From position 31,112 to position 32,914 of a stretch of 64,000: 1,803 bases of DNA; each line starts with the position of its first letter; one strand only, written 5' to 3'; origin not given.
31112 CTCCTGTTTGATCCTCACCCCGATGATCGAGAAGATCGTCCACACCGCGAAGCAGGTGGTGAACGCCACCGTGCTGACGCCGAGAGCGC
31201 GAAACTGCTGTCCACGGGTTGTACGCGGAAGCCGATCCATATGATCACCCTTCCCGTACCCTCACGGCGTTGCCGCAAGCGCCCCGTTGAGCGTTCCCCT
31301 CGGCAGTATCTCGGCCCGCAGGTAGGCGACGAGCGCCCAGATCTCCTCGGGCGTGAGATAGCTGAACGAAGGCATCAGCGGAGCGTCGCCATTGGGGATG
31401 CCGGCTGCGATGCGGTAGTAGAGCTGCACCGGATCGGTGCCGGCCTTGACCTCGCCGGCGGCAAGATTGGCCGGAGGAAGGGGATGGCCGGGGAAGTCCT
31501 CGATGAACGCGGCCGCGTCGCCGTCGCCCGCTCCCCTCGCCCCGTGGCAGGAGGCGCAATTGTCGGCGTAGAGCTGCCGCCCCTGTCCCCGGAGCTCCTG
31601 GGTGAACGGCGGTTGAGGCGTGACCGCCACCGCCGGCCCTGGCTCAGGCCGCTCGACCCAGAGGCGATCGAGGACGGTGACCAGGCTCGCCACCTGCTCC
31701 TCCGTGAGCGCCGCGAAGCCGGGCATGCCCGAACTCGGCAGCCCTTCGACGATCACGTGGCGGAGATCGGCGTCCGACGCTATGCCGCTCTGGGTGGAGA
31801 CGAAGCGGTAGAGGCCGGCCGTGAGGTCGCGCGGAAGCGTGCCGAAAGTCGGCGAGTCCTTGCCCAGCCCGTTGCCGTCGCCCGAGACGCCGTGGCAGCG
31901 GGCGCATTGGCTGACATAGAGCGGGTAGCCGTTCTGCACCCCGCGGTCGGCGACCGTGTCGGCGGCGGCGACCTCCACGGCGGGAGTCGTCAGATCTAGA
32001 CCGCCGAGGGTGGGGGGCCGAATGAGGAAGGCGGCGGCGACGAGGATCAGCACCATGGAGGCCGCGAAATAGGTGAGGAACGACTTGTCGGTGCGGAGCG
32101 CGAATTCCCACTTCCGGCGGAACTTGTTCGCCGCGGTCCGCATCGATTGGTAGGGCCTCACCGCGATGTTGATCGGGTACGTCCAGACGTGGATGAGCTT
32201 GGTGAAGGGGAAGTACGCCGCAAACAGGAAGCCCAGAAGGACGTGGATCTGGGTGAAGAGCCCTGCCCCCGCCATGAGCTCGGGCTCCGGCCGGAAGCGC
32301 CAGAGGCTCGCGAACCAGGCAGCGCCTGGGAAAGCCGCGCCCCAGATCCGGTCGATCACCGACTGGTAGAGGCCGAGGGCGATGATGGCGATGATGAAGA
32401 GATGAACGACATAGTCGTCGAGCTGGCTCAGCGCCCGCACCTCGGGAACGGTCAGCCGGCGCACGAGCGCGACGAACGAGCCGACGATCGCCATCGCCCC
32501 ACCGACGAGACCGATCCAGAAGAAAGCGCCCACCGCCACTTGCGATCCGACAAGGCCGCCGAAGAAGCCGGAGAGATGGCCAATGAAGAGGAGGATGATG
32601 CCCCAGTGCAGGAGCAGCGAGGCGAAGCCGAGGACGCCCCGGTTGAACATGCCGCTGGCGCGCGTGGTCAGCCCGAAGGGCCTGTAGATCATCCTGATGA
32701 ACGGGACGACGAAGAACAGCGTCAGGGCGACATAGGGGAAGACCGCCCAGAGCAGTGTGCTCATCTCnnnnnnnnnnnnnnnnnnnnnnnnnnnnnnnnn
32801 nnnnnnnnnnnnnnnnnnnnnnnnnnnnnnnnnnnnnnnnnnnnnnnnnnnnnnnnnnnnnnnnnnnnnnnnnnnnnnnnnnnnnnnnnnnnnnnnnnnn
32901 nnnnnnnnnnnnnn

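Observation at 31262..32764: NarI fused through an extra transmembrane helix to a periplasmic dihaem cytochrome c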

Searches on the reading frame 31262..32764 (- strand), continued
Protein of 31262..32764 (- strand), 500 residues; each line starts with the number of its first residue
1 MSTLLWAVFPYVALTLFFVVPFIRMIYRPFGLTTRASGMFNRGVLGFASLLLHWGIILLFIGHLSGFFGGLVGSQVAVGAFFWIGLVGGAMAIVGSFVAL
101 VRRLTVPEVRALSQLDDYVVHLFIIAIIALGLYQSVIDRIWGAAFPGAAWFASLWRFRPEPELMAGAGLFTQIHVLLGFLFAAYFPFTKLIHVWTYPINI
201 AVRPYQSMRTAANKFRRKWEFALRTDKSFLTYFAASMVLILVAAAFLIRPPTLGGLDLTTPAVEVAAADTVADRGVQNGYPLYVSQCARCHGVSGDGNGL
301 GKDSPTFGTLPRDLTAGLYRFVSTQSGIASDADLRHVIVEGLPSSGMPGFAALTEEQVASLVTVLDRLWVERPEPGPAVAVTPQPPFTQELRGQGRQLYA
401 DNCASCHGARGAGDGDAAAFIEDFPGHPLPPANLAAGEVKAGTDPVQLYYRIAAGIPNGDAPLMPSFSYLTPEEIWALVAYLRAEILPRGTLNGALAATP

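Call 79: list_cluster_members(proteins=[L026:3904-7677:+, P0066, P0001])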
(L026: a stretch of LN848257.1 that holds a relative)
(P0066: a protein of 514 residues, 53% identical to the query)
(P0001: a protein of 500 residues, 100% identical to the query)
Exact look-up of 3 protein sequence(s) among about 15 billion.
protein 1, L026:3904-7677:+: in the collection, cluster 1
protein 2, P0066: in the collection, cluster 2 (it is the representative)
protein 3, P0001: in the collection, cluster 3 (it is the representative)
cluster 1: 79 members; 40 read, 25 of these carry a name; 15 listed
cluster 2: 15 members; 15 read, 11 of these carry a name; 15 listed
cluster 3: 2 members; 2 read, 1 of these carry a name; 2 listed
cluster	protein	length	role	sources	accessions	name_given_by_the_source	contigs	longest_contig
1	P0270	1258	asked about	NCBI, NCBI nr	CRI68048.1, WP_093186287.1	Nitrite oxidoreductase, alpha subunit [Thiocapsa sp. KS1] | nitrate reductase subunit alpha [Thiocapsa sp. KS1]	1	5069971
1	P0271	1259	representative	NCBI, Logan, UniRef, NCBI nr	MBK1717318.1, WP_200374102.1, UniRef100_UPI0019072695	nitrate reductase subunit alpha [Thiocystis violacea] | nitrate reductase subunit alpha n=1 Tax=Thiocystis violacea TaxID=13725 ...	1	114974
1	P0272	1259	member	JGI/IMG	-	nitrate reductase alpha subunit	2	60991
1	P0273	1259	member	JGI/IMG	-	nitrate reductase alpha subunit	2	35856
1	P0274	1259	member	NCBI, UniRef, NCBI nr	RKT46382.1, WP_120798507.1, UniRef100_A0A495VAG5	nitrate reductase subunit alpha [Thiocapsa rosea] | nitrate reductase (quinone) n=1 Tax=Thiocapsa rosea TaxID=69360 RepID=A0A495VAG5_9GAMM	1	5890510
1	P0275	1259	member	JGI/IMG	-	nitrate reductase alpha subunit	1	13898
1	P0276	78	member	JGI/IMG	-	nitrate reductase alpha subunit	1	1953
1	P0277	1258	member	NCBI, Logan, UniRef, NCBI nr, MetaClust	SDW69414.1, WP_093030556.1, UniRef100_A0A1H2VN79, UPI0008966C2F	nitrate reductase subunit alpha [Thiocapsa roseopersicina] | nitrate reductase (quinone) n=1 Tax=Thiocapsa roseopersicina TaxID=1058 ... | status=active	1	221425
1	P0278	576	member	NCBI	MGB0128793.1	MAG: molybdopterin dinucleotide binding domain-containing protein, partial ...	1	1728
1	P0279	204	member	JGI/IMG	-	nitrate reductase alpha subunit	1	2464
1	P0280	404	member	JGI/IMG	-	nitrate reductase / nitrite oxidoreductase, alpha subunit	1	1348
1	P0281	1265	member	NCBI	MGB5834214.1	MAG: nitrate reductase subunit alpha [Thiohalocapsa sp.]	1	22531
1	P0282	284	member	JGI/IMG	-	nitrate reductase alpha subunit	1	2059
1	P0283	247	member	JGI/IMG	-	nitrate reductase alpha subunit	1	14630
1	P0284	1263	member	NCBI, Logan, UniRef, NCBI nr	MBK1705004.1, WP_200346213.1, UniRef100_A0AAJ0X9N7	nitrate reductase subunit alpha [Halochromatium glycolicum] | nitrate reductase (quinone) n=1 Tax=Halochromatium glycolicum TaxID=85075 ...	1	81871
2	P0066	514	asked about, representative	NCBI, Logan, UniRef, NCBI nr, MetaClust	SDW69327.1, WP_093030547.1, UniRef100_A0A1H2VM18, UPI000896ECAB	respiratory nitrate reductase subunit gamma [Thiocapsa roseopersicina] | Respiratory nitrate reductase, gamma subunit n=1 Tax=Thiocapsa roseopersicina TaxID=1058 ... | status=active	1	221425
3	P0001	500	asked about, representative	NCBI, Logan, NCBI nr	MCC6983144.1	MAG: respiratory nitrate reductase subunit gamma [Bauldia sp.] | respiratory nitrate reductase subunit gamma [Bauldia sp.]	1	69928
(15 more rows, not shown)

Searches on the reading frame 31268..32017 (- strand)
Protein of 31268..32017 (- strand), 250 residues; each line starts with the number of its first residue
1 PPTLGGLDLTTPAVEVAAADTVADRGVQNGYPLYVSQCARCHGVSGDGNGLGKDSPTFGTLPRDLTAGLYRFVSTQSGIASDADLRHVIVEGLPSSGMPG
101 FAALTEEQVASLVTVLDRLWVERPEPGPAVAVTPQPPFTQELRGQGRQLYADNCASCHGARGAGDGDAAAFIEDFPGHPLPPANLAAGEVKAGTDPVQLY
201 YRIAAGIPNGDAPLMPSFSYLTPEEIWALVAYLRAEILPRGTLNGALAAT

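Call 26: search_dna_similar(query=window:31268-32017:-, collection=plasmids, mode=protein, max_rows=40, max_evalue=0.001)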
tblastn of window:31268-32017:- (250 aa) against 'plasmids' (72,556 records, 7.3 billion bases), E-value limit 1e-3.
Records with a match: 53; places in all: 53; records where one place covers at least 80% of the query: 42.
Best place of each record, by identity: <60% 53.
By first word of the organism name: Sinorhizobium 34; Paraburkholderia 4; Rhizobium 4; Cupriavidus 4; Rhodobacteraceae 1; Phyllobacterium 1; Komagataeibacter 1; Acetobacter 1; Comamonas 1; Ralstonia 1; and 1 more.
By predicted mobility (MOB-suite, as given by PLSDB): conjugative 34; non-mobilizable 15; mobilizable 4.
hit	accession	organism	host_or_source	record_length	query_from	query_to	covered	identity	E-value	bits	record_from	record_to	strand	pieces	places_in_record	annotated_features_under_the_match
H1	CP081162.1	Rhodobacteraceae bacterium S2214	-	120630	30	235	82%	33.5%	8e-16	84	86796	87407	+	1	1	c-type cytochrome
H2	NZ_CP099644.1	Paraburkholderia fungorum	Arabidopsis thaliana,pure culture,leaf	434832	29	233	82%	31.7%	5e-8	61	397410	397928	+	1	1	cbb3-type cytochrome c oxidase subunit II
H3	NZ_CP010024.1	Paraburkholderia fungorum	Microbial isolate culture,White-rot ...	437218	29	233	82%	31.7%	5e-8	61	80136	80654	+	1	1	cbb3-type cytochrome c oxidase subunit II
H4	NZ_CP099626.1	Paraburkholderia fungorum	Arabidopsis thaliana,pure culture,leaf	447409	29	233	82%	31.7%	5e-8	61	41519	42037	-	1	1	cbb3-type cytochrome c oxidase subunit II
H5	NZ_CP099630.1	Paraburkholderia fungorum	Arabidopsis thaliana,pure culture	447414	29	233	82%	31.7%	5e-8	61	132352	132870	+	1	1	cbb3-type cytochrome c oxidase subunit II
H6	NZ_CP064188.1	Rhizobium sp. 007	Onobrychis viciifolia,cell culture,root ...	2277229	27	233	83%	31.1%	1e-16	86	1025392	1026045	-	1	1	none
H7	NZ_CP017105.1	Rhizobium gallicum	Phaseolus vulgaris,Whole ...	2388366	27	233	83%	31.1%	1e-16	86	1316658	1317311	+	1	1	none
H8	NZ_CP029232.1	Sinorhizobium fredii CCBAU 45436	Glycine max,cell culture,plant root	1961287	24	233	84%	29.8%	3e-17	88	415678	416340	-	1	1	record has no annotation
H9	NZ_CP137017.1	Sinorhizobium fredii GR64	Phaseolus vulgaris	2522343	24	233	84%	29.8%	5e-17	87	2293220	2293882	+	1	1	record has no annotation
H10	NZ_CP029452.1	Sinorhizobium fredii CCBAU 25509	Glycine soja,cell culture,plant root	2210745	24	233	84%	29.8%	1e-16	86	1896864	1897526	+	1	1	record has no annotation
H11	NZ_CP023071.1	Sinorhizobium fredii CCBAU 83666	G.max,nodule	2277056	24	233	84%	29.8%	1e-16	86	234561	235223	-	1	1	record has no annotation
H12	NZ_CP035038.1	Sinorhizobium fredii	single cell,soil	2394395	24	233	84%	29.8%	2e-16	86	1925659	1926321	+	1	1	none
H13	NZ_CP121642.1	Rhizobium sp. CC1099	Onobrychis viciifolia,cell culture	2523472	27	233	83%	30.2%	4e-16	85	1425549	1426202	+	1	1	none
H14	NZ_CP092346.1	Rhizobium gallicum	Phaseolus vulgaris,Cell culture,nodule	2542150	27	233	83%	30.2%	1e-15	83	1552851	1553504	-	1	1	none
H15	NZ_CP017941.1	Phyllobacterium zundukense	Oxytropis triphylla,cell culture,root ...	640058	27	235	84%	28.6%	8e-15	81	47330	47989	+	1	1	cbb3-type cytochrome c oxidase subunit II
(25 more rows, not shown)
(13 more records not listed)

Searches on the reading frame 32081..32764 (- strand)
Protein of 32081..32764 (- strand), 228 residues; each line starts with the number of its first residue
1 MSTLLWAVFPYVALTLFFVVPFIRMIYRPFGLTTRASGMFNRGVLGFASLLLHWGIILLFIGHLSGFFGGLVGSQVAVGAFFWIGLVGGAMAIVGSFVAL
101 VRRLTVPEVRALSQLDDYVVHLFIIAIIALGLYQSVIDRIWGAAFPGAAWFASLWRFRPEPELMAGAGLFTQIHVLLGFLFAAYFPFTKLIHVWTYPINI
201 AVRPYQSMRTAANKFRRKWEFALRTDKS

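Call 40: search_protein_representatives(protein=window:32081-32764:-)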
Query: 228 residues. Proteins with E-value up to 0.001 (for the whole library): 575; up to 1e-10: 117; up to 1e-30: 14. The best 150 are listed.
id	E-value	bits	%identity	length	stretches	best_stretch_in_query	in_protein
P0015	5.0e-109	380.0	75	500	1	1-228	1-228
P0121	1.5e-85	303.2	59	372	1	1-228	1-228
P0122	1.7e-82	293.2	57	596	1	2-228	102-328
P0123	4.1e-80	285.4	55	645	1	1-228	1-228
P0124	2.5e-76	273.0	55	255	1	1-228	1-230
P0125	9.2e-64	231.9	52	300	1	25-227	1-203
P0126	3.1e-59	217.1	55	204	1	50-228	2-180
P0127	2.8e-57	210.6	77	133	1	1-127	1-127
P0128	3.7e-53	197.2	53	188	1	1-173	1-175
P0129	2.4e-44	168.3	58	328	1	1-139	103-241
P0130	1.1e-37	146.5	59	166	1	91-206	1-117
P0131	1.1e-35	139.9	44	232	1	32-210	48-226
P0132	2.1e-35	139.0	55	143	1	113-228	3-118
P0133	3.3e-32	128.6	66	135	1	140-228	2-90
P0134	1.2e-30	123.5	37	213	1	1-206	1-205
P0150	1.2e-18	84.2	30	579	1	3-209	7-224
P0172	1.2e-15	74.4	30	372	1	3-202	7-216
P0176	3.3e-15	73.0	35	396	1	85-210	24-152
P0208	8.2e-12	61.8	30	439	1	4-206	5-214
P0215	1.2e-11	61.2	29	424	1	5-217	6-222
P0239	1.3e-10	57.9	26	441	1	5-207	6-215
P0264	7.3e-10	55.5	30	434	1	4-207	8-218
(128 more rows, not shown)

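Call 41: search_protein_families(library=pfam, proteins=[P0150, P0172, P0208, P0215, P0239, P0264, P0176, P0123, P0122, P0124], max_evalue=0.0001)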
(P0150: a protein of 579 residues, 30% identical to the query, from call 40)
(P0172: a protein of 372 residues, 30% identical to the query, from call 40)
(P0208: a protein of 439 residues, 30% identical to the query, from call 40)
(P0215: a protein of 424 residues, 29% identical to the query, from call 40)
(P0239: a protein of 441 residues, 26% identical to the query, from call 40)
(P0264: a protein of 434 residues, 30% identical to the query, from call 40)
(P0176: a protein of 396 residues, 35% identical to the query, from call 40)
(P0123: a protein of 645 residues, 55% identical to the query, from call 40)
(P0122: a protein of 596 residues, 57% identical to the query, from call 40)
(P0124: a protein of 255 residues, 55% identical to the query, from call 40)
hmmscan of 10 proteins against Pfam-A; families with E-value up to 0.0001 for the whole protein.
P0150 (579 aa): 2 families
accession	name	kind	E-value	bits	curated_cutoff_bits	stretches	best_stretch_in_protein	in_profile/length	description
PF02665.19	Nitrate_red_gam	-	2.7e-81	272.8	22.9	1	7-226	2-217/217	Nitrate reductase gamma subunit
PF03595.22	SLAC1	-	1.7e-22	80.4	27.9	1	257-552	2-331/331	Voltage-dependent anion channel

P0172 (372 aa): 2 families
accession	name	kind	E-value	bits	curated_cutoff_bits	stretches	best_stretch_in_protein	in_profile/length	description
PF02665.19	Nitrate_red_gam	-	3.6e-55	187.4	22.9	1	7-220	2-212/217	Nitrate reductase gamma subunit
PF00173.33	Cyt-b5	-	1.2e-14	54.5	23.7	1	247-319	2-73/74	Cytochrome b5-like Heme/Steroid binding domain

P0208 (439 aa): 2 families
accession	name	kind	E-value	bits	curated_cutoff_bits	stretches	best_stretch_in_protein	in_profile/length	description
PF02665.19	Nitrate_red_gam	-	2.1e-57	194.7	22.9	1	3-216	1-214/217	Nitrate reductase gamma subunit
PF00355.32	Rieske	-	4.5e-07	30.1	20.3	1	310-393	5-85/88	Rieske [2Fe-2S] domain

P0215 (424 aa): 2 families
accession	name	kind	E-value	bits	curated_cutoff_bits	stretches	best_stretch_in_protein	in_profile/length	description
PF02665.19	Nitrate_red_gam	-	1.1e-55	189.1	22.9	1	4-218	2-216/217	Nitrate reductase gamma subunit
PF00355.32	Rieske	-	4e-06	27.1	20.3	1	331-391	27-87/88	Rieske [2Fe-2S] domain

P0239 (441 aa): 2 families
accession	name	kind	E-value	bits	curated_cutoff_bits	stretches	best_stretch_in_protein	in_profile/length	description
PF02665.19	Nitrate_red_gam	-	5.1e-58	196.7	22.9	1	4-217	2-215/217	Nitrate reductase gamma subunit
PF00355.32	Rieske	-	3.6e-07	30.4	20.3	1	309-382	6-77/88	Rieske [2Fe-2S] domain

P0264 (434 aa): 1 family
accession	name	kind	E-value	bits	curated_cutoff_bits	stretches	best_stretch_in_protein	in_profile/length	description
PF02665.19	Nitrate_red_gam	-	2.3e-55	188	22.9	1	7-222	2-217/217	Nitrate reductase gamma subunit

P0176 (396 aa): 1 family
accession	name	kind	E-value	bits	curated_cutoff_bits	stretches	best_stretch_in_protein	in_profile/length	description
PF02665.19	Nitrate_red_gam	-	9.5e-57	192.5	22.9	1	1-153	68-217/217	Nitrate reductase gamma subunit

P0123 (645 aa): 3 families
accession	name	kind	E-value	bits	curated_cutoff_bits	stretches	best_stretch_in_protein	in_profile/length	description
PF02665.19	Nitrate_red_gam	-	4.8e-51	173.9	22.9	1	3-210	2-216/217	Nitrate reductase gamma subunit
PF13442.11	Cytochrome_CBB3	-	5.7e-27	94.3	27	2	386-477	4-68/68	Cytochrome C oxidase, cbb3-type, subunit III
PF00034.26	Cytochrom_C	-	1.9e-25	90.4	21.3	1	387-478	3-87/90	Cytochrome c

P0122 (596 aa): 3 families
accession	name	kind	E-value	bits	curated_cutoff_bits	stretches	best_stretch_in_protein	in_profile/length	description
PF02665.19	Nitrate_red_gam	-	1.2e-50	172.6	22.9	1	102-310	1-216/217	Nitrate reductase gamma subunit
PF13442.11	Cytochrome_CBB3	-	1.7e-18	67.2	27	2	491-587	2-68/68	Cytochrome C oxidase, cbb3-type, subunit III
PF00034.26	Cytochrom_C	-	8.4e-16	59.5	21.3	1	492-588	1-87/90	Cytochrome c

P0124 (255 aa): 1 family
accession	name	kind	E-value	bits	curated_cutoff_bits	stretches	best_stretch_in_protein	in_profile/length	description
PF02665.19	Nitrate_red_gam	-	2.1e-47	162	22.9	1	2-212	1-216/217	Nitrate reductase gamma subunit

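Call 55: search_solved_structures(query=window:32081-32764:-, max_evalue=0.00001, show_alignments=1)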
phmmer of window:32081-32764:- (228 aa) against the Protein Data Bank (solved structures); distinct sequences matched with E-value up to 0.00001: 4.
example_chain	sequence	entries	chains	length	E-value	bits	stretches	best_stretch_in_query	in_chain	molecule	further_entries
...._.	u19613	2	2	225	5.9e-18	68.8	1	5-210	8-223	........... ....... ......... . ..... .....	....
3egw_C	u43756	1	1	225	1.2e-17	67.8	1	5-210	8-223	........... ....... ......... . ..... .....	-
1q16_C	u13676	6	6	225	1.4e-17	67.6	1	5-210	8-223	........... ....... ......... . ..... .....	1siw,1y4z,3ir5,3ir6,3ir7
1y5l_C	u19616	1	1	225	1.2e-16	64.6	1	5-210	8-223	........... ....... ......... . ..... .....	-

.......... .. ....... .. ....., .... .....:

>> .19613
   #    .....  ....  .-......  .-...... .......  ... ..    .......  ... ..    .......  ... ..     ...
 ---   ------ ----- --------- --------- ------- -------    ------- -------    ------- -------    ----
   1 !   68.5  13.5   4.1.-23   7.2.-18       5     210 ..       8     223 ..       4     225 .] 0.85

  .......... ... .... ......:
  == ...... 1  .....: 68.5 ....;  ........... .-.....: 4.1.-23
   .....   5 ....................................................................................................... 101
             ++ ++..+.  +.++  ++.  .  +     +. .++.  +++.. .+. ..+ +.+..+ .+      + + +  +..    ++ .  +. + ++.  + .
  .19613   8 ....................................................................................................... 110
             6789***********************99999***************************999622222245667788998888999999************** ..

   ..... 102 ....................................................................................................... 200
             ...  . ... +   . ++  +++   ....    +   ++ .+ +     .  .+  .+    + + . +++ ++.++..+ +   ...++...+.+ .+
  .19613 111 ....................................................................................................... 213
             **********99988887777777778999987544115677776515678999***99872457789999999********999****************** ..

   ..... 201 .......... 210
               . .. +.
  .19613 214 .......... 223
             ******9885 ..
